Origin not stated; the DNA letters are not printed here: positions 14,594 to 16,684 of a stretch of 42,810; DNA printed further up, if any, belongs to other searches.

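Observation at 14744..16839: Uncharacterised two-gene operon: DUF4365-like nuclease-fold protein (596 aa) plus a tightly coupled 95-aa acidic protein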

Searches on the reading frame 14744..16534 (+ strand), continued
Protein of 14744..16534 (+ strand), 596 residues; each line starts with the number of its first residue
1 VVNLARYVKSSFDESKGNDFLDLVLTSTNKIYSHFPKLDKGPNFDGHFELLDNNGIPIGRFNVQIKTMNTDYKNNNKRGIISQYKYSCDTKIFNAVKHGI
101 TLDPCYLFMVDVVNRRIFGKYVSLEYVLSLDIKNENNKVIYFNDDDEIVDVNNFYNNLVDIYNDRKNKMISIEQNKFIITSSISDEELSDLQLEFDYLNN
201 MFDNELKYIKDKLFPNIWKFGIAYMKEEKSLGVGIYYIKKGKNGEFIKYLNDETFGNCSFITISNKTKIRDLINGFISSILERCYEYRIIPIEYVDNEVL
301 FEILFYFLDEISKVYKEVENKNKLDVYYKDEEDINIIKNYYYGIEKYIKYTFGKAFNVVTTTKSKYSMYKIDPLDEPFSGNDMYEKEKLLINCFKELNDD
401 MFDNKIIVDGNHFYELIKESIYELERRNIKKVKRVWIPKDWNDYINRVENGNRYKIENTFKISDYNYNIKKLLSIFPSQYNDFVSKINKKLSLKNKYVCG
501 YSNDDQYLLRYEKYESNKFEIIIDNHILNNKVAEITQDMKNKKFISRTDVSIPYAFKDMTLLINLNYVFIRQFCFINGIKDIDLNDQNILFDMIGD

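Call 55: search_protein_families(library=pfam, alignment_id=A5, max_evalue=0.00001)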
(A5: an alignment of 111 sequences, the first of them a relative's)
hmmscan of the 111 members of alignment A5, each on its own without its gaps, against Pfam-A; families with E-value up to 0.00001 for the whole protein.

A. member 1, L001:2829-3707:+ (292 aa): 1 family
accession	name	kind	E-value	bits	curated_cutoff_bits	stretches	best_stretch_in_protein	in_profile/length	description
PF01435.24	Peptidase_M48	-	1.1e-32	113.8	20.3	1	81-291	6-185/186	Peptidase family M48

B. families by the number of members that match (of 111 scanned): 141 families (the first 25 are shown)
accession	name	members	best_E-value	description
PF06250.17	YhcG_C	5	5.7e-61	YhcG PDDEXK nuclease domain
PF17761.7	DUF1016_N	4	2.4e-41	DUF1016 N-terminal domain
PF01076.25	Mob_Pre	4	4.7e-39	Plasmid recombination enzyme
PF01381.28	HTH_3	3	1.4e-19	Helix-turn-helix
PF13560.12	HTH_31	3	1.4e-11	Helix-turn-helix domain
PF13173.12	AAA_14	2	1e-33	AAA domain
PF00072.30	Response_reg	2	1.1e-33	Response regulator receiver domain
PF14198.11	TnpV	2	1.6e-33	Transposon-encoded protein TnpV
PF13635.12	DUF4143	2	5.7e-31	Domain of unknown function (DUF4143)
PF14287.11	DUF4368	2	2.2e-26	Domain of unknown function (DUF4368)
PF07508.19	Recombinase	2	2.2e-20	Recombinase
PF00702.32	Hydrolase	2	4.4e-17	haloacid dehalogenase-like hydrolase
PF04851.21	ResIII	2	5.9e-15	Type III restriction enzyme, res subunit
PF12844.13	HTH_19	2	1.8e-14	Helix-turn-helix domain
PF13408.12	Zn_ribbon_recom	2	4.5e-13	Recombinase zinc beta ribbon domain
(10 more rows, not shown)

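Call 56: search_protein_families(library=padloc, alignment_id=A5, max_evalue=0.00001)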
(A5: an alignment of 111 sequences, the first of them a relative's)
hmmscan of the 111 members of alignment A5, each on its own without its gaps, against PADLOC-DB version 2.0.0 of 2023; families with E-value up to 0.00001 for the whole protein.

A. member 1, L001:2829-3707:+ (292 aa): 0 families

B. families by the number of members that match (of 111 scanned): 131 families (the first 25 are shown)
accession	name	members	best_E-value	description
PDLC04795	PDC-S02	5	1.4e-122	-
PDLC04831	PDC-S02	5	7.3e-118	-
PDLC04810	PDC-S02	5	2e-116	-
PDLC04803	PDC-S02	5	5.7e-91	-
PDLC04807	PDC-S02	5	9.8e-84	-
PDLC04822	PDC-S02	5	2.6e-62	-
PDLC04820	PDC-S02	5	7.9e-60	-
PDLC04802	PDC-S02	5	2e-27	-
PDLC04823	PDC-S02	5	2.9e-17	-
PDLC04813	PDC-S02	4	1.5e-69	-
PDLC04826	PDC-S02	4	2.4e-62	-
PDLC04827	PDC-S02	4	4.5e-61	-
PDLC04812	PDC-S02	4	2e-44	-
PDLC04825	PDC-S02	4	2.6e-37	-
PDLC04797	PDC-S02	4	8e-36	-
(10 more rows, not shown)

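Call 57: search_protein_families(library=pfam, proteins=[L021:12740-14230:+, L020:12369-13766:+, L023:13157-14485:+, L022:1554-2873:+, L031:122-1429:+, L027:8871-9923:+, L027:11925-12983:+, L028:3868-4944:+, L023:11926-12549:+, L023:8525-9604:+], max_evalue=0.001)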
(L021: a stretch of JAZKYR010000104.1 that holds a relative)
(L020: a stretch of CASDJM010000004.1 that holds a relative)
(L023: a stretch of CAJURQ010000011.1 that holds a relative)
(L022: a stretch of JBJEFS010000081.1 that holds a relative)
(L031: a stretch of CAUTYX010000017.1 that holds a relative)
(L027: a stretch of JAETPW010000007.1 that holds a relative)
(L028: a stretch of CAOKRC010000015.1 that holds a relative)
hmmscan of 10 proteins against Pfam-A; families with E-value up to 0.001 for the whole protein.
L021:12740-14230:+ (496 aa): 1 family
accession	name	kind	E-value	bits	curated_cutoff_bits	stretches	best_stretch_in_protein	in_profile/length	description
PF04851.21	ResIII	-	5.7e-08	33.3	22.5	1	2-77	4-81/164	Type III restriction enzyme, res subunit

L020:12369-13766:+ (465 aa): 1 family
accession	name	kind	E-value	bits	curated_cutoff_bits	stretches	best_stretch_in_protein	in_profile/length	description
PF01076.25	Mob_Pre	-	1.1e-12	48.7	25.5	1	47-218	15-168/196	Plasmid recombination enzyme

L023:13157-14485:+ (442 aa): 2 families
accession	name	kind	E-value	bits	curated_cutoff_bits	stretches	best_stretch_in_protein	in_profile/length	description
PF00072.30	Response_reg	-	2.6e-19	69.9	30.2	1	325-435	1-110/111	Response regulator receiver domain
PF01814.28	Hemerythrin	-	7.7e-09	36.5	25.3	1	13-127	2-121/127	Hemerythrin HHE cation binding domain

L022:1554-2873:+ (439 aa): 1 family
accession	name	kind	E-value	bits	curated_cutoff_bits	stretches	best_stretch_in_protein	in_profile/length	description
PF14022.11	DUF4238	-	6.1e-15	55.8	27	1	21-363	1-276/281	Protein of unknown function (DUF4238)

L031:122-1429:+ (435 aa): 2 families
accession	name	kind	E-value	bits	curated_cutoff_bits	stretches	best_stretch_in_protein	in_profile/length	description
PF13635.12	DUF4143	-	5.7e-31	107.9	28.1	1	201-365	1-159/160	Domain of unknown function (DUF4143)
PF13173.12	AAA_14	-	1.8e-13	51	27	1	21-134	4-127/129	AAA domain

L027:8871-9923:+ (350 aa): 2 families
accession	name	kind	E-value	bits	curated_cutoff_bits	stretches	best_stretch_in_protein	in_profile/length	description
PF06250.17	YhcG_C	-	5.7e-61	205.4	32.5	1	175-328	2-157/157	YhcG PDDEXK nuclease domain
PF17761.7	DUF1016_N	-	9.3e-34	116.9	32.8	1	18-151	1-137/137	DUF1016 N-terminal domain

L027:11925-12983:+ (352 aa): 2 families
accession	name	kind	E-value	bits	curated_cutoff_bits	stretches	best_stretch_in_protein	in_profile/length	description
PF00091.31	Tubulin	-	4e-48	164.6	33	1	34-194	1-189/190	Tubulin/FtsZ family, GTPase domain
PF12327.13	FtsZ_C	-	1.5e-30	105.7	27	1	243-337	1-95/95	FtsZ family, C-terminal domain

L028:3868-4944:+ (358 aa): 2 families
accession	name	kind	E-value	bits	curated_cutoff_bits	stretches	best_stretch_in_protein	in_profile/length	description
PF06250.17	YhcG_C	-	1.2e-60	204.3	32.5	1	183-336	2-157/157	YhcG PDDEXK nuclease domain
PF17761.7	DUF1016_N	-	6.1e-34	117.5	32.8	1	26-159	1-137/137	DUF1016 N-terminal domain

L023:11926-12549:+ (207 aa): 1 family
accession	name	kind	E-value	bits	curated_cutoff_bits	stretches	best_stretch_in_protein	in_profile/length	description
PF04607.23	RelA_SpoT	-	3.2e-07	31.1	27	1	65-169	2-111/113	Region found in RelA / SpoT proteins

L023:8525-9604:+ (359 aa): 2 families
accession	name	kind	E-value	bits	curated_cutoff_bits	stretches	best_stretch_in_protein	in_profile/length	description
PF03462.23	PCRF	-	1.1e-77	260.8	24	1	10-202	3-194/194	PCRF domain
PF00472.26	RF-1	-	5.2e-42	142.9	35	1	210-320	1-116/116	RF-1 domain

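Call 60: fold_search(model_id=the predicted structure, library=viral)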
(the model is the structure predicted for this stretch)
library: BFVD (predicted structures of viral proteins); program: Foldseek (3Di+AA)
matches with E <= 10: 1092; with E <= 0.001: 0
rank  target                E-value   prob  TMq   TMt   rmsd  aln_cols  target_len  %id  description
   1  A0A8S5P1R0            5.0e-03  0.30  0.12  0.12  22.3       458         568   10  Uncharacterized protein [Myoviridae sp. ctLnO19]
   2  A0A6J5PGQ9            2.9e-02  0.98  0.14  0.44   6.1       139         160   16  Uncharacterized protein [uncultured Caudovirales phage]
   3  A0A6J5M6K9            3.1e-02  0.66  0.13  0.25  22.2       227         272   11  COG5377 Phage-related protein, predicted endonuclease (Fragment) [uncultured Caudovirales phage]
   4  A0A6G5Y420            3.3e-02  0.95  0.15  0.47   5.3       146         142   16  (no name in the UniProt tables at hand)
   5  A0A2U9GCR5            3.7e-02  0.75  0.08  0.28   7.3        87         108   14  Wsv434 [White spot syndrome virus]
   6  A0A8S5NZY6            4.3e-02  0.25  0.10  0.19  17.7       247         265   13  Uncharacterized protein [Myoviridae sp. ctLnO19]
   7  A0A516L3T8            4.3e-02  0.18  0.11  0.19  26.5       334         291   11  (no name in the UniProt tables at hand)
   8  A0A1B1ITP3            5.1e-02  0.97  0.14  0.47   4.9       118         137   16  (no name in the UniProt tables at hand)
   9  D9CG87                6.8e-02  0.57  0.12  0.25   7.5       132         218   11  (no name in the UniProt tables at hand)
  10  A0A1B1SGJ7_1          7.2e-02  0.08  0.09  0.07  32.7       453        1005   12  (no name in the UniProt tables at hand)
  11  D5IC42                7.6e-02  0.25  0.09  0.10  18.3       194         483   11  Polyprotein 1 (Fragment) [Bean pod mottle virus]
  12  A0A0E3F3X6            8.0e-02  0.84  0.10  0.47   5.8        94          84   15  Uncharacterized protein [Synechococcus phage ACG-2014f_Syn7803C8]
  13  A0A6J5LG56            8.0e-02  0.69  0.13  0.33   6.5       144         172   10  Uncharacterized protein [uncultured Caudovirales phage]
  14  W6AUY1                8.9e-02  0.85  0.16  0.45   6.8       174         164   11  (no name in the UniProt tables at hand)
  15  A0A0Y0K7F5            8.9e-02  0.60  0.11  0.32   9.0       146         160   12  PD-(D/E)XK endonuclease-like domain-containing protein [Glossina hytrovirus (isolate Glossina pallidipes/Ethiopia/Seibersdorf/-)]
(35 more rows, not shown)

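Call 72: find_related_loci(query=A1, collection=metagenome_contigs, flank=5000)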
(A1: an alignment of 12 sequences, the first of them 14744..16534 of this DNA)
Query A1 (596 aa) in metagenome_contigs; peptide patterns used: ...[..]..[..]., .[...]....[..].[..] (x = any residue, [..] = any of these).
466 stretches matched a pattern; 8 encode a relative of the query (tblastn E <= 1e-3); 8 distinct loci.
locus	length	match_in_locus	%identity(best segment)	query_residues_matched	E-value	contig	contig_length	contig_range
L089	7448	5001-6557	34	1-505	2e-78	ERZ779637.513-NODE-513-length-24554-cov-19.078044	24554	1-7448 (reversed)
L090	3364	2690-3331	53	2-212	7e-66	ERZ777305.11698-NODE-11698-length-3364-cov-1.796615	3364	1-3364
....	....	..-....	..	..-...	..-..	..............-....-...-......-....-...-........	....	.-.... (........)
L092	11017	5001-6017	37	2-345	9e-53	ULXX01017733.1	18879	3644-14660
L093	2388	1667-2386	42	1-236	8e-49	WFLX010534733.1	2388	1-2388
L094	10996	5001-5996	32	2-323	7e-46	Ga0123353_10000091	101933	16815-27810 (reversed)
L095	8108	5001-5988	39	12-345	8e-43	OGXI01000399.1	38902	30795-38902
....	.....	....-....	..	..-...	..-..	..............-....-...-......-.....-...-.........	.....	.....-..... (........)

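Call 73: find_related_loci(query=A1, collection=viral_contigs, flank=5000)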
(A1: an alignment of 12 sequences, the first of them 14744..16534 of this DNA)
Query A1 (596 aa) in viral_contigs; peptide patterns used: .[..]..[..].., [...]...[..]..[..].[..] (x = any residue, [..] = any of these).
73 stretches matched a pattern, but none encodes a relative of the query by tblastn (E <= 1e-3).

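Call 84: find_encoding_contigs(protein=P0009, flank=7000, max_places=2)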
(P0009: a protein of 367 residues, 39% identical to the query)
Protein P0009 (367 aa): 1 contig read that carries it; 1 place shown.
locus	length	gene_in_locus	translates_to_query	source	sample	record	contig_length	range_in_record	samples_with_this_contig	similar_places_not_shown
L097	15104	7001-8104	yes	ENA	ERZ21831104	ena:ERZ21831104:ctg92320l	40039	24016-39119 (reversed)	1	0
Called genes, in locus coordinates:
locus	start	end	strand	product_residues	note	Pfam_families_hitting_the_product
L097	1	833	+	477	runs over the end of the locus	PF03389:MobA_MobL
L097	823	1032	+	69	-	-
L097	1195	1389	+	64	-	-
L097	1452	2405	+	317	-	PF00239:Resolvase, PF07508:Recombinase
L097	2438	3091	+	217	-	PF13408:Zn_ribbon_recom (weak), PF14287:DUF4368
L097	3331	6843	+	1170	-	PF13289:SIR2_2, PF13212:DUF4020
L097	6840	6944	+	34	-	-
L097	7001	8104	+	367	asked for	-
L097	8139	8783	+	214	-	-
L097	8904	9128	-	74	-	PF13817:DDE_Tnp_IS66_C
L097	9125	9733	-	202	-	PF03050:DDE_Tnp_IS66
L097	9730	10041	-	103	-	-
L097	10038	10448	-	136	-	PF13007:LZ_Tnp_IS66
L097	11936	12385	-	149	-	PF13855:LRR_8 (faint), PF12799:LRR_4 (weak)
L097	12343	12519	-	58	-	-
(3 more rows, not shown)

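Call 85: find_encoding_contigs(protein=P0015, flank=7000, max_places=2)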
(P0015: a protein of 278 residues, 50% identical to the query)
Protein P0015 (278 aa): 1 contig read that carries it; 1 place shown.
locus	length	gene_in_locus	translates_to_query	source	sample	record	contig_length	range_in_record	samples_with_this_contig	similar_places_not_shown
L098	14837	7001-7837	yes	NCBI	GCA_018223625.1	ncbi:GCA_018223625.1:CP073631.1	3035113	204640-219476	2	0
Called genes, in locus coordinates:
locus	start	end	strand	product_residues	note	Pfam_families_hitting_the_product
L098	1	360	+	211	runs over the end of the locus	PF01807:Zn_ribbon_DnaG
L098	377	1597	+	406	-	PF05272:VapE-like_dom, PF19263:DUF5906 (weak)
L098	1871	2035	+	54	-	PF14202:TnpW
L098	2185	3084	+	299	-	PF01163:RIO1 (faint), PF01636:APH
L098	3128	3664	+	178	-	PF13302:Acetyltransf_3, PF13523:Acetyltransf_8, PF00583:Acetyltransf_1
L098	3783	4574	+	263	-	-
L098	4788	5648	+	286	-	PF02534:T4SS-DNA_transf, PF10412:TrwB_AAD_bind, PF12696:TraG-D_C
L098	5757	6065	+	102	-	-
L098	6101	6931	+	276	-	PF19590:TrbL_3 (weak), PF19478:TrbL_2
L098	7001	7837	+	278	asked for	-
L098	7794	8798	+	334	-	-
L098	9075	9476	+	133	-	PF12666:PrgI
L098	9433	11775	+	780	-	PF19044:P-loop_TraG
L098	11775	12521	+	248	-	PF20379:DUF6674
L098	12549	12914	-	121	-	PF20648:DUF6809 (weak)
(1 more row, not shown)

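Call 86: find_encoding_contigs(protein=P0008, flank=7000, max_places=3)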
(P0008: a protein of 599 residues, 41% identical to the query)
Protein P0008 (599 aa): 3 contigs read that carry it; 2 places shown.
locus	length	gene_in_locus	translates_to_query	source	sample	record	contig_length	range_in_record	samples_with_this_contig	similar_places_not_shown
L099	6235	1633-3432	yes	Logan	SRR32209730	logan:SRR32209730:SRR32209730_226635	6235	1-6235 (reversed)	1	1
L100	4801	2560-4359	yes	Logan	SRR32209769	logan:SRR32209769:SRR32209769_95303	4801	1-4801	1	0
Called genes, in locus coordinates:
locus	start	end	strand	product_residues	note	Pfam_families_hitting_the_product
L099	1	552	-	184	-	?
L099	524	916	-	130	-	PF21983:NikA-like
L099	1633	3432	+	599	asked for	-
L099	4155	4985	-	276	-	-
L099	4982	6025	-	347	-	PF09952:AbiEi_2 (weak)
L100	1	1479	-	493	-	?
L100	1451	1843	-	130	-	PF21983:NikA-like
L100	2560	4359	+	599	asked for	-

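Call 90: find_encoding_contigs(protein=P0010, flank=5000, max_places=4)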
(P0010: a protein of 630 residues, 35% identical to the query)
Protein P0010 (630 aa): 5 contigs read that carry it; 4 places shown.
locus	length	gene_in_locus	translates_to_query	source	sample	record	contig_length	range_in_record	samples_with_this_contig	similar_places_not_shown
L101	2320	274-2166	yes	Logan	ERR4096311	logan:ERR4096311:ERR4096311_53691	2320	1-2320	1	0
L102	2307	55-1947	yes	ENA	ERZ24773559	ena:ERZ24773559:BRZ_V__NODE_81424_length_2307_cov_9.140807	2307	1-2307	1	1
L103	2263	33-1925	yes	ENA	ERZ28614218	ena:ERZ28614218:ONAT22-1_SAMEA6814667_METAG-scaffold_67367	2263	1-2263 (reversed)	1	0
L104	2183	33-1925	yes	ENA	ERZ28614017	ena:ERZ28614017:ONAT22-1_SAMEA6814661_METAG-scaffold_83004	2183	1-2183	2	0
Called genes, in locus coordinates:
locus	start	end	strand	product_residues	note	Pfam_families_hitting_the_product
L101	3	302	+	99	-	?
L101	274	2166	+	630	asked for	PF14280:DUF4365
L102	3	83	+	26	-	?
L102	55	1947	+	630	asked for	PF14280:DUF4365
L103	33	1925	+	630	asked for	PF14280:DUF4365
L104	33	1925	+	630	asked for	PF14280:DUF4365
